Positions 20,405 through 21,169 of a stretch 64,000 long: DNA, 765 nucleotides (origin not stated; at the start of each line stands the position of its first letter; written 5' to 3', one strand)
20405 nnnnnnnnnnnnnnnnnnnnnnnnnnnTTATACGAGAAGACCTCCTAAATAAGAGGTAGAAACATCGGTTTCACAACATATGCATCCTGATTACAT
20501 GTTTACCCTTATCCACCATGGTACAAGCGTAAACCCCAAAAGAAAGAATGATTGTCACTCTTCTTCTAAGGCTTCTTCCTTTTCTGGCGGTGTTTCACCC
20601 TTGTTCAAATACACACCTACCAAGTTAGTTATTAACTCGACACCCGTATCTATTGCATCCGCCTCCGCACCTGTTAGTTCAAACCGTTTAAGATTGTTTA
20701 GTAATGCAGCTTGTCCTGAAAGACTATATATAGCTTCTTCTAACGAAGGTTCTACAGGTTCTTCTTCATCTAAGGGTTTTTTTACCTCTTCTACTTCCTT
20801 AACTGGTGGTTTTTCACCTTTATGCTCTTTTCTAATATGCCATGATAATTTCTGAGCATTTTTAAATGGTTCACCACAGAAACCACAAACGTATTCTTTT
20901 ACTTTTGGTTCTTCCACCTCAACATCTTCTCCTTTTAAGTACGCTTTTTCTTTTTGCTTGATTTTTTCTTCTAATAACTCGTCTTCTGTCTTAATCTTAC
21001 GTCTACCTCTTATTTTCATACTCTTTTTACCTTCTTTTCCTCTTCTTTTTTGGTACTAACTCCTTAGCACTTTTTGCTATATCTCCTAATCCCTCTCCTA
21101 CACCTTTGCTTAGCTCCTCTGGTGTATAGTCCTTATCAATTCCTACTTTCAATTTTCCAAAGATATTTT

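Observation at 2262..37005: Every giant surface-protein gene is followed by a NUMOD-repeat nuclease gene (3 HNH, 3 Vsr-like)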

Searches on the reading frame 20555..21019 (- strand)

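Call 74: search_protein_families(library=pfam, proteins=[window:20555-21019:-], max_evalue=0.5)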
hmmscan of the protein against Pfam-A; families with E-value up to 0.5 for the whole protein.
window:20555-21019:- (154 aa): 13 families
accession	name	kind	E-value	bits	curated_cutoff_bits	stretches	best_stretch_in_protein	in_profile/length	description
PF00096.32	zf-C2H2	-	8.7e-05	23.2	25.2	1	43-66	1-23/23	Zinc finger, C2H2 type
PF13465.12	zf-H2C2_2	-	0.009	16.8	40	0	58-71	2-14/26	Zinc-finger double domain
PF04780.17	DUF629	-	0.012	14.7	23.1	1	40-74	54-88/465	Protein of unknown function (DUF629)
PF13894.12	zf-C2H2_4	-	0.019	16.1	27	1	43-66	1-24/24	C2H2-type zinc finger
PF05605.18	zf-Di19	-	0.027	15.1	27.5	1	42-71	2-30/54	Drought induced 19 protein (Di19), zinc-binding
PF13636.12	Methyltranf_PUA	-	0.14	12.7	27.6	1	26-44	3-21/49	RNA-binding PUA-like domain of methyltransferase RsmF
PF17772.7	zf-MYST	-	0.16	12.1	28.8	1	43-64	33-54/55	MYST family zinc finger domain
PF04032.22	Rpr2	-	0.17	12.6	29.3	1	37-70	40-73/90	RNAse P Rpr2/Rpp21/SNM1 subunit domain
PF17003.11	Actin_micro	-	0.18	11.4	27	1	40-79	209-248/354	Putative actin-like family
PF12756.13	zf-C2H2_2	-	0.2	12.4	26.9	1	38-68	45-77/100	C2H2 type zinc-finger (2 copies)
PF23611.1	zf-C2H2_16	-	0.2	12.2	27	1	43-69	1-26/26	C2H2 zinc finger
PF23612.1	zf-C2H2_ZN142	-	0.22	11.9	27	1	45-67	3-25/27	ZN142 C2H2 zinc finger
PF09340.15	NuA4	-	0.49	10.7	25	0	3-31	6-34/78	Histone acetyltransferase subunit NuA4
